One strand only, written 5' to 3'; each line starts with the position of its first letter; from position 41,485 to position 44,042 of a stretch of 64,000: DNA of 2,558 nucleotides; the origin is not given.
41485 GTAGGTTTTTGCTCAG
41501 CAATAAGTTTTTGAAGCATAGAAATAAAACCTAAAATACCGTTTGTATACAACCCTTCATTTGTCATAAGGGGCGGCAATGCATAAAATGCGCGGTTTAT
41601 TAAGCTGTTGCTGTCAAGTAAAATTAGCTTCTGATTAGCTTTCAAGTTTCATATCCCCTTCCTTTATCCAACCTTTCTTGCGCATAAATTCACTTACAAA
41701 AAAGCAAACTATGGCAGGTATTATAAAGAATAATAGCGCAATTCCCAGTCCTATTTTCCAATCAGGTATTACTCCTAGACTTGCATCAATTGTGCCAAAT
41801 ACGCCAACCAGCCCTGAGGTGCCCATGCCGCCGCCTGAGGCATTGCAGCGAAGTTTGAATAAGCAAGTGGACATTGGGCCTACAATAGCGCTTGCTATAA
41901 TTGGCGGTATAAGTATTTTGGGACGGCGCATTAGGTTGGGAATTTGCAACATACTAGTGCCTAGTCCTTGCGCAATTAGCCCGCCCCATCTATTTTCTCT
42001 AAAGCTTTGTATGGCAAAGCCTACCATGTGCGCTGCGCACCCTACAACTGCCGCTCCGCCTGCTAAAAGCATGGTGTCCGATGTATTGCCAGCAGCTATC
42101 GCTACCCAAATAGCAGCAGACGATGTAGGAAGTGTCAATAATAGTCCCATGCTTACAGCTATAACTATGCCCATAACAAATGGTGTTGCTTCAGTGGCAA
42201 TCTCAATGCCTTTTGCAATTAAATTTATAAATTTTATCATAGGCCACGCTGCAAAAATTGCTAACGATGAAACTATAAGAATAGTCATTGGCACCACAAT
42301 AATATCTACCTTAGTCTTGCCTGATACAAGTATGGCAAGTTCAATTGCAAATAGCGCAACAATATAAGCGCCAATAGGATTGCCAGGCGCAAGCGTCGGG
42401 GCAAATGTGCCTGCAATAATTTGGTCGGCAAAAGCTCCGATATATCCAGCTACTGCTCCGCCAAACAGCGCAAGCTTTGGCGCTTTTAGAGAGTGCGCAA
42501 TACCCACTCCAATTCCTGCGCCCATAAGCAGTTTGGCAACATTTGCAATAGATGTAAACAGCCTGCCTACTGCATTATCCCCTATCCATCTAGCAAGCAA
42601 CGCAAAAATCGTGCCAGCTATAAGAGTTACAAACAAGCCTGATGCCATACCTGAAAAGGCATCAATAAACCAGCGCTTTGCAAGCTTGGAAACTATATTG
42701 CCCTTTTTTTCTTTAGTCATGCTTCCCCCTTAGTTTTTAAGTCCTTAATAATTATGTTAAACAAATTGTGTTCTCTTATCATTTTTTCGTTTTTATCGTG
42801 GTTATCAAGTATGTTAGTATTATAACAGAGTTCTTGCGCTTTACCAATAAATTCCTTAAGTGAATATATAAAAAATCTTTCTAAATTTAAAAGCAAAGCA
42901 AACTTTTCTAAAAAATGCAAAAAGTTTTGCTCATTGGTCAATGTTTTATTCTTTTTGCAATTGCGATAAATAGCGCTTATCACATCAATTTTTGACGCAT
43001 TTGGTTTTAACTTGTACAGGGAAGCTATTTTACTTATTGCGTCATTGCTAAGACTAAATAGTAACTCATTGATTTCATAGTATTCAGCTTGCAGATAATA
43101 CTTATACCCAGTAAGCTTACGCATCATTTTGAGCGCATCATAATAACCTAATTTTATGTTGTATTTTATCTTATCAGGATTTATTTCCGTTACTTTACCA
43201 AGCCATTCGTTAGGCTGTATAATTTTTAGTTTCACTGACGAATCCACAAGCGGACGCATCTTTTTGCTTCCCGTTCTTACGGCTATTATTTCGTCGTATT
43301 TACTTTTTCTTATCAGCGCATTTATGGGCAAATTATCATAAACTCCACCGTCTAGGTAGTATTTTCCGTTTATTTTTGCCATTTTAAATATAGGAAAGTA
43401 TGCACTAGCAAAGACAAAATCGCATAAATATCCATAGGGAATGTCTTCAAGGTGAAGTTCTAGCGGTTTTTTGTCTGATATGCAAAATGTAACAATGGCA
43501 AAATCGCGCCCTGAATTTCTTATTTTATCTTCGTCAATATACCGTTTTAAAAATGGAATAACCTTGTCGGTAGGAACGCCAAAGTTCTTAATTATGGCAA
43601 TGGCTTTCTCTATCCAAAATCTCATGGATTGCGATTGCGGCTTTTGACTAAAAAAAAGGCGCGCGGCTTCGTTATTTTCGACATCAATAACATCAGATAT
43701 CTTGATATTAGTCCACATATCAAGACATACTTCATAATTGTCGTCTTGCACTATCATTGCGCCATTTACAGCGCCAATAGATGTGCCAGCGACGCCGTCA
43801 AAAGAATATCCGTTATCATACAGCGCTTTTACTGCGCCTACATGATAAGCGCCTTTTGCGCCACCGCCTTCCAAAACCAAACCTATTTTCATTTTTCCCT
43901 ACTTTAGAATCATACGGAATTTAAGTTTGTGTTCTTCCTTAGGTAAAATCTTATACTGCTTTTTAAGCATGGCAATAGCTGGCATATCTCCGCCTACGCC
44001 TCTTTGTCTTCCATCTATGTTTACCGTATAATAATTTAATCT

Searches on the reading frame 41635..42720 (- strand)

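Call 77: search_protein_families(library=pfam, proteins=[window:41635-42720:-], max_evalue=0.001)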
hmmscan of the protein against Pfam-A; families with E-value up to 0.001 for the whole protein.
window:41635-42720:- (361 aa): 1 family
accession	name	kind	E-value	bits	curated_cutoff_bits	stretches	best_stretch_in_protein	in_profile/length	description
PF13303.11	PTS_EIIC_2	-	1.4e-78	264.7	28.9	1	20-359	2-327/327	Phosphotransferase system, EIIC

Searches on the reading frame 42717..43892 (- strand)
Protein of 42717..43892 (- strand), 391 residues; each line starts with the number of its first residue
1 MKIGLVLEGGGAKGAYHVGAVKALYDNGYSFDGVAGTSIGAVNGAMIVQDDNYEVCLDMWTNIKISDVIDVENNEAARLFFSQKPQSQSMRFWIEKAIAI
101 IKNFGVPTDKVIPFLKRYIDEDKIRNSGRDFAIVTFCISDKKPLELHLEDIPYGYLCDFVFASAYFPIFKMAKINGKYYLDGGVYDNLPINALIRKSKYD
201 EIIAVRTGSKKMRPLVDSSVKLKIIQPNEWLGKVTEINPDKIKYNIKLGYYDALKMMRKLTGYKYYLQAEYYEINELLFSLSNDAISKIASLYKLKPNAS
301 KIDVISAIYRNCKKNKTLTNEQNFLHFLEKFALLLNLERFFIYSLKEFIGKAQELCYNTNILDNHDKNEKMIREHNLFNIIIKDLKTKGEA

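Call 77: search_protein_families(library=pfam, proteins=[window:42717-43892:-], max_evalue=0.001)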
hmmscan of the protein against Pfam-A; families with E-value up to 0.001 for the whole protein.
window:42717-43892:- (391 aa): 1 family
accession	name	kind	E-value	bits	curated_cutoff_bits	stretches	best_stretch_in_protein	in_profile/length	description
PF01734.28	Patatin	-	1.4e-31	110.6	27.7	1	5-194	1-191/191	Patatin-like phospholipase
